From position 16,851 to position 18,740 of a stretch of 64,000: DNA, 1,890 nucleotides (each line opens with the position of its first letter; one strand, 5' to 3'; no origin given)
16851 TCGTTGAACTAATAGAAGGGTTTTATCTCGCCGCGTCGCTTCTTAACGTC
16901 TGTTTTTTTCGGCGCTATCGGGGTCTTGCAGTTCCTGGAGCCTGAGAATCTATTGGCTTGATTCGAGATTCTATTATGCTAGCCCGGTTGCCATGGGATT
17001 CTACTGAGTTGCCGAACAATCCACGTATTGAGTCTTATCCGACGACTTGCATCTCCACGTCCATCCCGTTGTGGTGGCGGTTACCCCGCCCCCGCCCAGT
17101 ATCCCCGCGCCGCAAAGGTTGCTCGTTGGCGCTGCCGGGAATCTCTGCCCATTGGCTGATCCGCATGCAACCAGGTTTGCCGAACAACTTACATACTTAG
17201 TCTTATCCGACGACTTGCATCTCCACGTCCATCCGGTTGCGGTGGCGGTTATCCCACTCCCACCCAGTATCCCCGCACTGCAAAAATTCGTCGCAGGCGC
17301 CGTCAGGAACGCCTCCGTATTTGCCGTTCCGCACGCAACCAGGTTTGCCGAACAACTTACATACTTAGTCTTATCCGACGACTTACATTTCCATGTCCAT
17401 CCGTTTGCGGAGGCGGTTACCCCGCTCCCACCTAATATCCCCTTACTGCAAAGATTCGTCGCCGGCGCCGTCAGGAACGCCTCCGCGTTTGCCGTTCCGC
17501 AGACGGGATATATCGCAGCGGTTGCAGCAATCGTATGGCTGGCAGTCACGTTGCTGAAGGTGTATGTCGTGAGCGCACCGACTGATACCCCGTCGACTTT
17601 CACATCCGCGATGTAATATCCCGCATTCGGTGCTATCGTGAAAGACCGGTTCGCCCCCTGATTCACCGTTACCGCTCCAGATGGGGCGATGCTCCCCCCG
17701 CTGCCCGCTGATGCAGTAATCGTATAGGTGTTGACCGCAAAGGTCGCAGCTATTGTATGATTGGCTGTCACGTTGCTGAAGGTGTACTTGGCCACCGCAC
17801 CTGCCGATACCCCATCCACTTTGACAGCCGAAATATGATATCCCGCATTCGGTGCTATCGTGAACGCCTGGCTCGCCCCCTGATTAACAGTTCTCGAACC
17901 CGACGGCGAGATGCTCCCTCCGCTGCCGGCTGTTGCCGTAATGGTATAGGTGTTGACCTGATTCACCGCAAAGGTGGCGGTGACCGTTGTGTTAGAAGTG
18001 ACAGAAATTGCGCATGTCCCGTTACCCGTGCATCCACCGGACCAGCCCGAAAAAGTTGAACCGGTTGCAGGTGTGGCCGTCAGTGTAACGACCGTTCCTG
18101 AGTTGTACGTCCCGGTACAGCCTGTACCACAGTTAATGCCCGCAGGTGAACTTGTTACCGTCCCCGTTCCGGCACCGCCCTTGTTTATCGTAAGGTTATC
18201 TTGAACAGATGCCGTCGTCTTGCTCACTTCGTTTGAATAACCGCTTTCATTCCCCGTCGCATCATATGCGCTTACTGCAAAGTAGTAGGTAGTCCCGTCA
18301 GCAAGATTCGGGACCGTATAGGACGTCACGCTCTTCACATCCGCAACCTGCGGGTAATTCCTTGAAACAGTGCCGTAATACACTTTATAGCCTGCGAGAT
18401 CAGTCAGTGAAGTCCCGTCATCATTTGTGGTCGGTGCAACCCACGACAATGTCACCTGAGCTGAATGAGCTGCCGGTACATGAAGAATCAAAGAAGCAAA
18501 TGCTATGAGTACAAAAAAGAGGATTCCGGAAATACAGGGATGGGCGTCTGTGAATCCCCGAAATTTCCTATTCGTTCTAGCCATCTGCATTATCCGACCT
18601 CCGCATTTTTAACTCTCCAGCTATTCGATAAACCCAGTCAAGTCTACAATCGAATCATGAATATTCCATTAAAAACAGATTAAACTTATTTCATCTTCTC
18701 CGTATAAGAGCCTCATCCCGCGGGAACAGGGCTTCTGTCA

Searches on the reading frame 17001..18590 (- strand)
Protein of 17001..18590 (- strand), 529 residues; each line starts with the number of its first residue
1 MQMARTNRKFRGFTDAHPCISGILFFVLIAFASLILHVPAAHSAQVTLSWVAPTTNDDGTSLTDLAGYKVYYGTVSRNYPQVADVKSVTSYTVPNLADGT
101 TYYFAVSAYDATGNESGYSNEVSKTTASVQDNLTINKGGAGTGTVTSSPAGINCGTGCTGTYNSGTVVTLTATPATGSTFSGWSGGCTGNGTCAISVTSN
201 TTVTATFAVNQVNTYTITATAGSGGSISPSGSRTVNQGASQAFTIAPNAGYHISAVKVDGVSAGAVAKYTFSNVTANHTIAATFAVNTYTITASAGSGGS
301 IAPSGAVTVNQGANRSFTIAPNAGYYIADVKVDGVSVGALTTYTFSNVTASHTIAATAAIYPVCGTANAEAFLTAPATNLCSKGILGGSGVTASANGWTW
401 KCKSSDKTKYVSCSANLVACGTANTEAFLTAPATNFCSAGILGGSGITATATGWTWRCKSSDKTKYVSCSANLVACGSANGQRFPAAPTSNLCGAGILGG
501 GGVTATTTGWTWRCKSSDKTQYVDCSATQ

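Call 26: search_protein_families(library=pfam, proteins=[window:17001-18590:-], max_evalue=0.001)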
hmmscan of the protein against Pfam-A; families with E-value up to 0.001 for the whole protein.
window:17001-18590:- (529 aa): 3 families
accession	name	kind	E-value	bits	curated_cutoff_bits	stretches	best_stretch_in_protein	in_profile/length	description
PF18998.6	Flg_new_2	-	4.9e-19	68.5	23.6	2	146-210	14-72/73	Divergent InlB B-repeat domain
PF00041.27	fn3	-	6.7e-08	33.1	25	1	40-123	10-82/84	Fibronectin type III domain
PF02470.25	MlaD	-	5.8e-05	23.7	25.1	0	254-307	19-71/81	MlaD protein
